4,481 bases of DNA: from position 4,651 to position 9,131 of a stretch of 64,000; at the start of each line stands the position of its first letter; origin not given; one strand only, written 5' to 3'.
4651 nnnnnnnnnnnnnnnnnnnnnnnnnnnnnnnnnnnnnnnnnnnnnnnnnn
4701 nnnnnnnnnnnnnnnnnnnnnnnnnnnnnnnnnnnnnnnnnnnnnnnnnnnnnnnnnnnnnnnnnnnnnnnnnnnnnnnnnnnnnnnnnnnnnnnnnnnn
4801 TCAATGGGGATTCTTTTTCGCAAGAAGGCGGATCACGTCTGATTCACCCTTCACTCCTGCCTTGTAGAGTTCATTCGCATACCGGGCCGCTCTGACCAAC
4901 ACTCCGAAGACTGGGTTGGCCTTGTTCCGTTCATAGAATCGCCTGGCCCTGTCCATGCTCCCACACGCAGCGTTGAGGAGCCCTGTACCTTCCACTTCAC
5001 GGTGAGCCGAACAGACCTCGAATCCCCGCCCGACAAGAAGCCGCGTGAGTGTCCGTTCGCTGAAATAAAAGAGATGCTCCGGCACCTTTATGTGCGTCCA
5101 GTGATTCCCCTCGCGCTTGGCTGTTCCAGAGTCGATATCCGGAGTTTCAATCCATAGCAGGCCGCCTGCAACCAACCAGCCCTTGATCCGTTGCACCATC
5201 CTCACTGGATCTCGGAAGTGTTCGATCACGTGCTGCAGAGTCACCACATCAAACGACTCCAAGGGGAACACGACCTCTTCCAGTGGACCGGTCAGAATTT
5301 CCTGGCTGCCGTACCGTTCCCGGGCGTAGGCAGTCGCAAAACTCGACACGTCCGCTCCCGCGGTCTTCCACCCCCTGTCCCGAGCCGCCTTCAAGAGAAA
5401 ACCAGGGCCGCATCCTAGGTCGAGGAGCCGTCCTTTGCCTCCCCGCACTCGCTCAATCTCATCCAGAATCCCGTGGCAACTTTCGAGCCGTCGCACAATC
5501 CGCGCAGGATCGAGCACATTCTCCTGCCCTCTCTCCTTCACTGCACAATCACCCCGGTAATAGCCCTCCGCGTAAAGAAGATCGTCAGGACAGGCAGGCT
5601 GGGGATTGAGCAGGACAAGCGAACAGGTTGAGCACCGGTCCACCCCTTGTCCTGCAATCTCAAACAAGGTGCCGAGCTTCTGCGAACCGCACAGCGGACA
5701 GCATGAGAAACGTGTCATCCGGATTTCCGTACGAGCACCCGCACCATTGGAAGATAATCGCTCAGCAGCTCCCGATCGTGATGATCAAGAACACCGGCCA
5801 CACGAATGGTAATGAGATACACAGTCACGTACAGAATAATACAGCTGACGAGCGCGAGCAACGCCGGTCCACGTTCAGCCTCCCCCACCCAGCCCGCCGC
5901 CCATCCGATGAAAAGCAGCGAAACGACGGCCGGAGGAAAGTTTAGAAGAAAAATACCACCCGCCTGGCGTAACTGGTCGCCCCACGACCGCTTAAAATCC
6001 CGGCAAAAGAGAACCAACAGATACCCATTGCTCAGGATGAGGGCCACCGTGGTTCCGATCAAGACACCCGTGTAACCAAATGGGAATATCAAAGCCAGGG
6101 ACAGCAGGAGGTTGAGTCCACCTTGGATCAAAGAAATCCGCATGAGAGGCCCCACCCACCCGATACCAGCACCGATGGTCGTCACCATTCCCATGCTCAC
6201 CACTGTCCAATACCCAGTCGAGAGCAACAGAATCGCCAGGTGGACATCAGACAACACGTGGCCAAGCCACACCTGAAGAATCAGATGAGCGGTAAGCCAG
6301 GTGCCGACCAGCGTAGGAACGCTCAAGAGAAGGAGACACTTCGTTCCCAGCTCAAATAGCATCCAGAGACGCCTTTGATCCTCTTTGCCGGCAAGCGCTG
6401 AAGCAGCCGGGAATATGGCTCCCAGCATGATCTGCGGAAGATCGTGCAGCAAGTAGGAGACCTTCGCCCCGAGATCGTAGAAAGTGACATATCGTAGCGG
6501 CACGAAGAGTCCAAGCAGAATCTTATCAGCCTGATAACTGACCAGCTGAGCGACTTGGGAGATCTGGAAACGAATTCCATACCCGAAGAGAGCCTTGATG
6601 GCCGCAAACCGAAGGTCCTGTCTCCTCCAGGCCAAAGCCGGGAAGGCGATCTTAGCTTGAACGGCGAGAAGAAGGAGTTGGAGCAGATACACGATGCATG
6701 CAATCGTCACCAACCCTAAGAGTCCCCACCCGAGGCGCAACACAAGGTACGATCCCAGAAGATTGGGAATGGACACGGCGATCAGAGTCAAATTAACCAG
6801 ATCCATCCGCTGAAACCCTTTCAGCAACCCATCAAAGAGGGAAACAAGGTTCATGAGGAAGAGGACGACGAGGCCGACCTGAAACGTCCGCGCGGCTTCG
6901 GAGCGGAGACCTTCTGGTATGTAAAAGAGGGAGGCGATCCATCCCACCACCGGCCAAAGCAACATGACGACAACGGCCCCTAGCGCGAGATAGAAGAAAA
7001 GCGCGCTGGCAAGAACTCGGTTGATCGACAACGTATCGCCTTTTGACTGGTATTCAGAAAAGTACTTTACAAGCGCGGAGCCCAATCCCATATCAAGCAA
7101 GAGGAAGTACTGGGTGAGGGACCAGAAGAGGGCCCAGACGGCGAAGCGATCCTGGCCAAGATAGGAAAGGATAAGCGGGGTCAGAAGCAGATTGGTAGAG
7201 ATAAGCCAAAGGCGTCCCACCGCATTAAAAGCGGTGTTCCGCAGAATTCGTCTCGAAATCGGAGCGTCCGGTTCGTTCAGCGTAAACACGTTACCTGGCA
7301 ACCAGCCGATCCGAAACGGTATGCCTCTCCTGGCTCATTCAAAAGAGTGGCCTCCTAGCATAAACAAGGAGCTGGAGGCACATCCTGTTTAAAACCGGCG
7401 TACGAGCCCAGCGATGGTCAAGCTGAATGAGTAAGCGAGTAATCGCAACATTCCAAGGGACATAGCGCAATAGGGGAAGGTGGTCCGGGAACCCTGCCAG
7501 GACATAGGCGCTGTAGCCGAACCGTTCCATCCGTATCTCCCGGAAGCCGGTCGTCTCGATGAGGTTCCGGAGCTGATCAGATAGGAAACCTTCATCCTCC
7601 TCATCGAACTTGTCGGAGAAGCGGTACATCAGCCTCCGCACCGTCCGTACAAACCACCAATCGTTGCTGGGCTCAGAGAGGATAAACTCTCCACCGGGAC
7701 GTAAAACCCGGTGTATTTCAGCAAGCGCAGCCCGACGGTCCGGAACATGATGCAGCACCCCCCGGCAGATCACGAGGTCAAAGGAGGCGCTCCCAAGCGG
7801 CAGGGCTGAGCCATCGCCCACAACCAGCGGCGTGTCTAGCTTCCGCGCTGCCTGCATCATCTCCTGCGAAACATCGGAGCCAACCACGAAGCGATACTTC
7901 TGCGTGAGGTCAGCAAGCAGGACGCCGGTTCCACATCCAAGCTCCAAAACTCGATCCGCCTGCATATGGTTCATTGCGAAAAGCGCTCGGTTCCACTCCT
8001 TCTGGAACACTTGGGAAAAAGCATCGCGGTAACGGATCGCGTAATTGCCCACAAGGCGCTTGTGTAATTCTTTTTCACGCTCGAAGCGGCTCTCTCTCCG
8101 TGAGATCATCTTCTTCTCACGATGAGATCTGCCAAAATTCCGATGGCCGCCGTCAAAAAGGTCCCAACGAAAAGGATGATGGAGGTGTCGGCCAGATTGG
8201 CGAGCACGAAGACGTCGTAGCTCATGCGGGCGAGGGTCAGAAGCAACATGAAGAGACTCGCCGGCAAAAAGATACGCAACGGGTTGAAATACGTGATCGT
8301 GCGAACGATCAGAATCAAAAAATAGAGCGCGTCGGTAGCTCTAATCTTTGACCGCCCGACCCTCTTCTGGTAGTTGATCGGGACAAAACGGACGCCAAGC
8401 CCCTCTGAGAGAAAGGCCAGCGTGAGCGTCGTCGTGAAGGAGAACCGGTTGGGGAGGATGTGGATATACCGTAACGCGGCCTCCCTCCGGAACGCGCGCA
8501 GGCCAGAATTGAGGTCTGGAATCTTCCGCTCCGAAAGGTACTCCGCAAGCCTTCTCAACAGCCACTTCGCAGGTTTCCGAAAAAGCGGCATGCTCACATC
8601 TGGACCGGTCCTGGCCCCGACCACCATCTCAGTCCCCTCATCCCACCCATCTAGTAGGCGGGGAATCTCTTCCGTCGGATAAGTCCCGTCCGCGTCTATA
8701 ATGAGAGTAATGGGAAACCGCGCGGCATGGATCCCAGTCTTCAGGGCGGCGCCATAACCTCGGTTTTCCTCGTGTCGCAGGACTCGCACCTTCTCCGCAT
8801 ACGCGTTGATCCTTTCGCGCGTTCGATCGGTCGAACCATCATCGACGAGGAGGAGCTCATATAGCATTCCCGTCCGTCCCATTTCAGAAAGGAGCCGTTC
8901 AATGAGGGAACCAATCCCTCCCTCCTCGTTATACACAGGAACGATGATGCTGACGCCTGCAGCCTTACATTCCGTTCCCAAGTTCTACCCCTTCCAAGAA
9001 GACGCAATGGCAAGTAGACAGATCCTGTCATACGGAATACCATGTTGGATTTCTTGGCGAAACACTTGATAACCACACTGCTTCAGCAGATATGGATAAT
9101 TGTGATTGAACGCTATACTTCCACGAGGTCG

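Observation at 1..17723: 17.7-kb, 16-gene single-strand surface-glycan locus with an atypical enzyme mix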

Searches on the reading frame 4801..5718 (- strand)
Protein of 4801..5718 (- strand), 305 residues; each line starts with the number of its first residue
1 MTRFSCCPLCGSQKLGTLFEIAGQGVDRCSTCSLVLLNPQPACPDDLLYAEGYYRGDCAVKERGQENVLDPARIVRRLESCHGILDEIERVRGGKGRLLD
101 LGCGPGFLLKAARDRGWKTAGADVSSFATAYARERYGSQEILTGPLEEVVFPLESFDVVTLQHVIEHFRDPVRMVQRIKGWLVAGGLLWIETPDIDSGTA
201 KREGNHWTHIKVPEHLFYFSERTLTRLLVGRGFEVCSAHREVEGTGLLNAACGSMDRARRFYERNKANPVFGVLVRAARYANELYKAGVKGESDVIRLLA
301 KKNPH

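Call 8: search_protein_families(library=pfam, proteins=[window:4801-5718:-], max_evalue=0.01)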
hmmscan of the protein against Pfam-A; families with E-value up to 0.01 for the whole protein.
window:4801-5718:- (305 aa): 7 families
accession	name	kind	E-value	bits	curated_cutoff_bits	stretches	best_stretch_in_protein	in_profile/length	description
PF13489.12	Methyltransf_23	-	1.1e-24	87.5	27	1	88-237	13-163/164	Methyltransferase domain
PF08241.18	Methyltransf_11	-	1.7e-17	64.2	21.2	1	99-190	1-95/95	Methyltransferase domain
PF13649.12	Methyltransf_25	-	1.9e-12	48.1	27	1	99-186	2-97/97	Methyltransferase domain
PF08242.18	Methyltransf_12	-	2.3e-12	47.9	30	1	99-188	1-98/98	Methyltransferase domain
PF13847.12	Methyltransf_31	-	2.2e-09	37.6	27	1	96-194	5-113/145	Methyltransferase domain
PF08003.17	Methyltransf_9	-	0.0001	21.9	23.8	1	98-201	119-228/315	Protein of unknown function (DUF1698)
PF07021.18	MetW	-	0.00029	20.9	21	1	92-176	12-96/193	Methionine biosynthesis protein MetW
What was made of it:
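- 4801..5718 (-): Class-I SAM methyltransferase. PF13489 87.5 bits (call 8).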

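Call 9: search_protein_families(library=ncbifam, proteins=[window:4801-5718:-], max_evalue=0.001)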
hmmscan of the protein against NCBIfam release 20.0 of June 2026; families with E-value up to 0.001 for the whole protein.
window:4801-5718:- (305 aa): 11 families
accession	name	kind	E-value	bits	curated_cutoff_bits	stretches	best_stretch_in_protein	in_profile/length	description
NF045667.1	MTase_DVU1556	equivalog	9.6e-10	38.3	155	1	95-191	23-120/213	DVU_1556 family methyltransferase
TIGR02072.1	BioC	equivalog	1.4e-09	38.2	184.95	1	87-233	26-171/244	malonyl-ACP O-methyltransferase BioC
TIGR01983.1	UbiG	equivalog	3.4e-09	36.3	102.95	1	95-192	50-153/228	bifunctional 2-polyprenyl-6-hydroxyphenol methylase/3-demethylubiquinol 3-O-methyltransferase UbiG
TIGR00452.1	TIGR00452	equivalog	1.4e-06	27.3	275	1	97-228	120-257/316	tRNA 5-methoxyuridine(34)/uridine 5-oxyacetic acid(34) synthase CmoB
TIGR04345.1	ovoA_Cterm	equivalog_domain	2.3e-06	27.3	170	1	154-243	133-220/242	putative 4-mercaptohistidine N1-methyltransferase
NF007610.0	PRK10258.1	equivalog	8.6e-06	25.3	342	1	97-160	45-108/251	malonyl-ACP O-methyltransferase BioC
NF043040.1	corrin_prot_MT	hypoth_equivalog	9.9e-06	25.1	180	1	90-190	37-147/216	corrinoid protein-associated methyltransferase CpaM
NF041255.1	mycofact_MftM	equivalog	0.0001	21.7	200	1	96-170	141-219/289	mycofactocin oligosaccharide methyltransferase MftM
NF011650.0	PRK15068.1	equivalog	0.00012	21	209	1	97-199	125-234/324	tRNA 5-methoxyuridine(34)/uridine 5-oxyacetic acid(34) synthase CmoB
TIGR02081.1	metW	equivalog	0.00021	20.9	189.5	1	93-176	12-96/194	methionine biosynthesis protein MetW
NF004851.0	PRK06202.1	equivalog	0.00044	19.7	243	0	94-170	60-144/237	hypothetical protein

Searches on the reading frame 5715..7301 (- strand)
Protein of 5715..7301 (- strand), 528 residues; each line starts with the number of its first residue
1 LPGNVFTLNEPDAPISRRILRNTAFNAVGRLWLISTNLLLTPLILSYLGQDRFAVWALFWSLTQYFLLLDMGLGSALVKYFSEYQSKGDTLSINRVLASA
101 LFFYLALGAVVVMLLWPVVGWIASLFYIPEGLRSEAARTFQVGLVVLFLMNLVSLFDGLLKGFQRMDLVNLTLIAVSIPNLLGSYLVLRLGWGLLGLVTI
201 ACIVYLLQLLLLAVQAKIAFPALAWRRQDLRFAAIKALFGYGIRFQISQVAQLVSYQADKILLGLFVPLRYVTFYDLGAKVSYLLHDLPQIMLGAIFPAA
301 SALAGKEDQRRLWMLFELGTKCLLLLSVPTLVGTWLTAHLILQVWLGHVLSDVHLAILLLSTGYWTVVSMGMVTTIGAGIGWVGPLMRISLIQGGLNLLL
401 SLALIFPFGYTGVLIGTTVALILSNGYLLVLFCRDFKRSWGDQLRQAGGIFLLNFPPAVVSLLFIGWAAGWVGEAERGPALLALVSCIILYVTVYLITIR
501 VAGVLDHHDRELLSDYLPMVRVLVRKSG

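Call 8: search_protein_families(library=pfam, proteins=[window:5715-7301:-], max_evalue=0.01)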
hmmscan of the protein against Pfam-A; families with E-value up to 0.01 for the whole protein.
window:5715-7301:- (528 aa): 3 families
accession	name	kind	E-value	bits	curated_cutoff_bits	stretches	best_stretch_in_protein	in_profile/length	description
PF13440.11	Polysacc_synt_3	-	2.3e-14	53.8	23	1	57-348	18-286/293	Polysaccharide biosynthesis protein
PF01943.22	Polysacc_synt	-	2.4e-11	44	28.2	1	20-302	2-272/274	Polysaccharide biosynthesis protein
PF01554.23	MatE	-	5.7e-09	36.3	24.9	1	39-185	14-160/161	MatE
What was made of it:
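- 5715..7301 (-): Wzx-type flippase (MOP superfamily, about 10 TM). PF13440 and PF01943 (call 8).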

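Call 9: search_protein_families(library=ncbifam, proteins=[window:5715-7301:-], max_evalue=0.001)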
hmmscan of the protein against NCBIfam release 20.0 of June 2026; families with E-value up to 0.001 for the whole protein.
window:5715-7301:- (528 aa): 2 families
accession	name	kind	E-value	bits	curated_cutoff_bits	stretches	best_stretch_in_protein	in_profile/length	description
TIGR00797.1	matE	subfamily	6.1e-11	41.8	147.4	1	43-256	18-234/396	MATE family efflux transporter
NF041503.1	WZX_like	subfamily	1.2e-08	34.5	300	1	28-413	4-407/429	O-unit flippase-like protein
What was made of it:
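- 5715..7301 (-): NF041503 WZX_like is a weak hit (call 9).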

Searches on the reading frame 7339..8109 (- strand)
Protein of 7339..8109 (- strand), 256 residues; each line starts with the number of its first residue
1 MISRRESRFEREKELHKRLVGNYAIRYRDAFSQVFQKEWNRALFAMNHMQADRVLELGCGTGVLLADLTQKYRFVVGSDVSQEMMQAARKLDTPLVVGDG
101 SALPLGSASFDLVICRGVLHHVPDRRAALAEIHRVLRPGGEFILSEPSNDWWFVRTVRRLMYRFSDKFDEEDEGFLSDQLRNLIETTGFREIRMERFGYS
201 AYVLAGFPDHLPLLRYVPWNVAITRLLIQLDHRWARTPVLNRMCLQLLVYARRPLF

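Call 8: search_protein_families(library=pfam, proteins=[window:7339-8109:-], max_evalue=0.01)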
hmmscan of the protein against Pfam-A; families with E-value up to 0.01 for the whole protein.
window:7339-8109:- (256 aa): 16 families
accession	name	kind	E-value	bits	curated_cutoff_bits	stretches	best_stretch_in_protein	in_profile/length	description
PF08241.18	Methyltransf_11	-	2.2e-26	92.7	21.2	1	55-144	1-95/95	Methyltransferase domain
PF13649.12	Methyltransf_25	-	6.8e-23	81.6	27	1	54-140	1-97/97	Methyltransferase domain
PF13847.12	Methyltransf_31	-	1.1e-19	71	27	1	51-169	4-127/145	Methyltransferase domain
PF08242.18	Methyltransf_12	-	2.8e-18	66.9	30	1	55-141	1-97/98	Methyltransferase domain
PF13489.12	Methyltransf_23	-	3.7e-17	63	27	1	48-190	20-160/164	Methyltransferase domain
PF01209.24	Ubie_methyltran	-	7.1e-12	45.6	20.1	1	31-149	27-156/233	ubiE/COQ5 methyltransferase family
PF03141.22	Methyltransf_29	-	2e-07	30.4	23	1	47-148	114-221/506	Putative S-adenosyl-L-methionine-dependent methyltransferase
PF08003.17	Methyltransf_9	-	1.9e-05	24.3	23.8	1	38-145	103-218/315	Protein of unknown function (DUF1698)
PF07021.18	MetW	-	6.5e-05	23.1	21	1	51-156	14-119/193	Methionine biosynthesis protein MetW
PF05219.18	DREV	-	6.8e-05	22.5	26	1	46-189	89-233/265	DREV methyltransferase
PF20922.3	Anamorsin_N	-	0.00028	21.1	27.1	1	107-149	49-92/163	Anamorsin, N-terminal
PF05401.17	NodS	-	0.00063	20.1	24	1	46-149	39-149/201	Nodulation protein S (NodS)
PF00891.24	Methyltransf_2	-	0.0025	17.7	22.3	1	27-150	39-170/210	O-methyltransferase domain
PF01739.24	CheR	-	0.0031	17.4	27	0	109-143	136-172/195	CheR methyltransferase, SAM binding domain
PF05148.21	Methyltransf_8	-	0.0036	17.7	27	1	53-157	75-169/219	Hypothetical methyltransferase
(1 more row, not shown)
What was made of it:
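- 7339..8109 (-): Class-I SAM methyltransferase. PF08241 92.7 bits (call 8).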

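Call 9: search_protein_families(library=ncbifam, proteins=[window:7339-8109:-], max_evalue=0.001)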
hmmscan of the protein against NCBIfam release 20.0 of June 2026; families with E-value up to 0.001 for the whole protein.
window:7339-8109:- (256 aa): 44 families (the best 25 are shown)
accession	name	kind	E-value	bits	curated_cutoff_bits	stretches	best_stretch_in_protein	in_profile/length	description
NF045667.1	MTase_DVU1556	equivalog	1.4e-22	80.3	155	1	41-145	13-120/213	DVU_1556 family methyltransferase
NF001241.0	PRK00216.1-2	equivalog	6e-19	68.6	327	1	32-152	32-155/231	demethylmenaquinone methyltransferase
TIGR01934.1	MenG_MenH_UbiE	subfamily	1.6e-18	66.9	158.35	1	29-157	17-155/223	ubiquinone/menaquinone biosynthesis methyltransferase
TIGR02072.1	BioC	equivalog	8.6e-17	61.7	184.95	1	38-150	18-138/244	malonyl-ACP O-methyltransferase BioC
NF001244.0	PRK00216.1-5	equivalog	2.1e-15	56.7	216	1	30-146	27-155/236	bifunctional demethylmenaquinone methyltransferase/2-methoxy-6-polyprenyl-1,4-benzoquinol methylase UbiE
NF047649.1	MTase_UXPK_star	exception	3.1e-15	55.9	460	1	51-145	78-182/283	methyltransferase/UXPK-star double selenoprotein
NF041536.1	ArsM_DUF2284_UU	exception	7.5e-15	54.2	575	1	50-194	76-227/459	arsenite methyltransferase/DUF2284 domain selenoprotein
NF043040.1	corrin_prot_MT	hypoth_equivalog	3.5e-14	52.7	180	1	44-146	35-149/216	corrinoid protein-associated methyltransferase CpaM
NF040539.1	AST_met_ArsM_2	exception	8.9e-14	52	240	1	46-146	52-165/262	putative arsinothricin biosynthesis methyltransferase ArsM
NF041537.1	ArsM_AhpD_UU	exception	9e-14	51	510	1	49-146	75-182/345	arsenite methyltransferase/AhpD domain selenoprotein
TIGR04345.1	ovoA_Cterm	equivalog_domain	3.2e-13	49.8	170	1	22-92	14-83/242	putative 4-mercaptohistidine N1-methyltransferase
NF007610.0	PRK10258.1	equivalog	3.5e-13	49.5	342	1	30-142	22-136/251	malonyl-ACP O-methyltransferase BioC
NF008823.0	PRK11873.1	subfamily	1.6e-12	47.5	263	1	50-147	77-184/272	arsenite methyltransferase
NF001243.0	PRK00216.1-4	equivalog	1.1e-11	44.5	235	1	29-150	25-157/237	demethylmenaquinone methyltransferase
TIGR01983.1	UbiG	equivalog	2.8e-11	43.2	102.95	1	41-145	45-152/228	bifunctional 2-polyprenyl-6-hydroxyphenol methylase/3-demethylubiquinol 3-O-methyltransferase UbiG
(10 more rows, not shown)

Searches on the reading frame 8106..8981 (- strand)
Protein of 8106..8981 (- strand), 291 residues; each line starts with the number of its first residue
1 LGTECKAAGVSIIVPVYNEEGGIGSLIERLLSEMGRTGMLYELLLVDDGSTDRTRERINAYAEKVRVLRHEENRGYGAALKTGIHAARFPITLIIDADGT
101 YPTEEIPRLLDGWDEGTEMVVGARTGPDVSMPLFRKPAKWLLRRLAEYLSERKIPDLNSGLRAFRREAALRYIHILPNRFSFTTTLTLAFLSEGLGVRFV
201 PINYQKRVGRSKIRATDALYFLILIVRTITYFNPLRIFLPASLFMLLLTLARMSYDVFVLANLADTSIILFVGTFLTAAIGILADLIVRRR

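Call 8: search_protein_families(library=pfam, proteins=[window:8106-8981:-], max_evalue=0.01)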
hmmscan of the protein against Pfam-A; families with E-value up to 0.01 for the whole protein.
window:8106-8981:- (291 aa): 3 families
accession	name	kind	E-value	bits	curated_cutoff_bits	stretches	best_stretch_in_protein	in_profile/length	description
PF00535.33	Glycos_transf_2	-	9.5e-33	113.9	23.3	1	11-169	1-164/168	Glycosyl transferase family 2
PF13641.12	Glyco_tranf_2_3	-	3e-06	27.9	27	1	10-109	3-107/230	Glycosyltransferase like family 2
PF10111.15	Glyco_tranf_2_2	-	0.0051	16.8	27.3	1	11-100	1-93/276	Glycosyltransferase like family 2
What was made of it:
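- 8106..8981 (-): GT2 of the polyprenyl-phosphate-sugar synthase type (ArnC/GtrB/DPMS-like) with 2 C-terminal TM helices. It would supply the lipid-linked sugar for the GT-C enzyme. PF00535 113.9 bits (call 8).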

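Call 9: search_protein_families(library=ncbifam, proteins=[window:8106-8981:-], max_evalue=0.001)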
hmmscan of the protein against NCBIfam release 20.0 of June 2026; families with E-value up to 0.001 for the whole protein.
window:8106-8981:- (291 aa): 18 families
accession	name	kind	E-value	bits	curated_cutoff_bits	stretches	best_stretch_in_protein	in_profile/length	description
TIGR04182.1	glyco_TIGR04182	equivalog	9.2e-28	97.5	325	1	10-287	2-282/293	S-layer glycoprotein N-glycosyltransferase AglJ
NF041391.1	DPhHxTase_Halo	equivalog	4.2e-23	81.4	375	1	16-213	3-192/213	dolichyl-phosphate hexose transferase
NF007986.1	PRK10714.1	equivalog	1.2e-22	80.4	529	1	8-238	6-234/316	undecaprenyl-phosphate 4-deoxy-4-formamido-L-arabinose transferase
NF047588.1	GlcsyltransPgfSStrep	equivalog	4.2e-19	68.9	500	1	10-261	3-252/308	glycosyltransferase PgfS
NF058614.1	PPMAGASynPpgS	equivalog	2.3e-15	56.6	370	1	10-169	2-162/226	polyprenyl-phospho-N-acetylgalactosaminyl synthase PpgS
TIGR03937.1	PgaC_IcaA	equivalog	5.8e-14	51.9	422.3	1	8-102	45-139/407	poly-beta-1,6-N-acetyl-D-glucosamine synthase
NF041875.1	EPS_EpsD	equivalog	2e-13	50.5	370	1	10-153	1-147/325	exopolysaccharide biosynthesis glycosyltransferase EpsD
TIGR04283.1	glyco_like_mftF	equivalog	5.4e-12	45.8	182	1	10-105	1-89/221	TIGR04283 family arsenosugar biosynthesis glycosyltransferase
TIGR03965.1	mycofact_glyco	equivalog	9.7e-12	44.5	280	1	7-99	73-165/467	mycofactocin biosynthesis glycosyltransferase MftF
NF007482.0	PRK10073.1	equivalog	2.5e-11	43.2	423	1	8-102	6-99/334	glycosyltransferase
NF010496.0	PRK13915.1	equivalog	3.6e-10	39.4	262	1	8-103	31-131/307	glucosyl-3-phosphoglycerate synthase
NF047683.1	TeichurnBiosyTuaG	equivalog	2e-09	37.5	400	1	9-108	7-106/252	teichuronic acid biosynthesis protein TuaG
NF038302.1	EPS_HpsE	equivalog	2.6e-07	29.9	300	1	10-99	3-97/307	hormogonium polysaccharide biosynthesis glycosyltransferase HpsE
NF053739.1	GlytfEpsEBac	equivalog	5.5e-07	28.8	450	1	10-88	3-82/265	glycosyltransferase EpsE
NF041865.1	EpsU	equivalog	8.8e-05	21.7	700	1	10-85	41-115/394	exopolysaccharide biosynthesis GT2 family glycosyltransferase EpsU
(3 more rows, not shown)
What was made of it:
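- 8106..8981 (-): NCBIfam AglJ, ArnC and dolichyl-P-hexose transferase hits (call 9).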

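Call 46: search_solved_structures(query=window:8106-8981:-, max_evalue=0.001)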
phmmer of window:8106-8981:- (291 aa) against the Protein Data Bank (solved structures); distinct sequences matched with E-value up to 0.001: 31.
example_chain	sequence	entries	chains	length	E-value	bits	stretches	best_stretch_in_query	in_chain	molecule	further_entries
9hwj_A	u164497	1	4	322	9.3e-22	80.9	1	9-238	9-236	Undecaprenyl-phosphate 4-deoxy-4-formamido-L-arabinose transferase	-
9bhc_C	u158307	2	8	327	9.9e-20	74.2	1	9-238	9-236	Undecaprenyl-phosphate 4-deoxy-4-formamido-L-arabinose transferase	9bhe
8vxh_A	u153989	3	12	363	1.3e-19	73.8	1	9-238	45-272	Undecaprenyl-phosphate 4-deoxy-4-formamido-L-arabinose transferase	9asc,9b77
5eke_A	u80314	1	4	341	2.8e-18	69.5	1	10-287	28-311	Uncharacterized glycosyltransferase sll0501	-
5ekp_C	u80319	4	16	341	3.7e-18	69.1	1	10-287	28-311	Uncharacterized glycosyltransferase sll0501 | Glycosyltransferase sll0501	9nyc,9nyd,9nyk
9nye_A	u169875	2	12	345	3.9e-18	69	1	10-287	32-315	Glycosyltransferase sll0501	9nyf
5mlz_A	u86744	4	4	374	6.4e-18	68.3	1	7-231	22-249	Dolichol monophosphate mannose synthase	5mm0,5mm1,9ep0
6p61_A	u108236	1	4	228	1.4e-12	50.8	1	6-100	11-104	Glycosyltransferase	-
2z87_A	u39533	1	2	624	1.1e-08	38.1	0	8-99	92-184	Chondroitin synthase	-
2z86_A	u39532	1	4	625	1.1e-08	38.1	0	8-99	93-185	Chondroitin synthase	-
9omj_A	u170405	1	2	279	8.6e-07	31.8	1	8-123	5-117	Glycosyltransferase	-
9omh_A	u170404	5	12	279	1.3e-06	31.2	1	10-123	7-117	Glycosyltransferase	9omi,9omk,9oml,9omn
9omm_A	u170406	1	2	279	1.3e-06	31.2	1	10-123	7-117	Glycosyltransferase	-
5hea_A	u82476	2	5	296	4.4e-06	29.5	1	10-99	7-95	Putative glycosyltransferase (GalT1)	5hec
8bz8_A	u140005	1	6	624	5e-06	29.3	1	8-116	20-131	Glycosyltransferase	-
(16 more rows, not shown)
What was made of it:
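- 8106..8981 (-): PDB ArnC 9hwj (9e-22), GtrB 5ekp and DPMS 5mlz (call 46).
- On Polyprenyl-phosphate sugar synthase plus GT-C module (ArnC/ArnT, GtrB/GtrC type): PDB ArnC 9e-22, GtrB 3e-18 and DPMS 6e-18 (call 46).
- Closest known: ArnC/ArnT and GtrB/GtrC-type periplasmic glycosylation modules. Same: A GT2 with two C-terminal TM helices matches ArnC, GtrB and DPMS structures (call 46).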
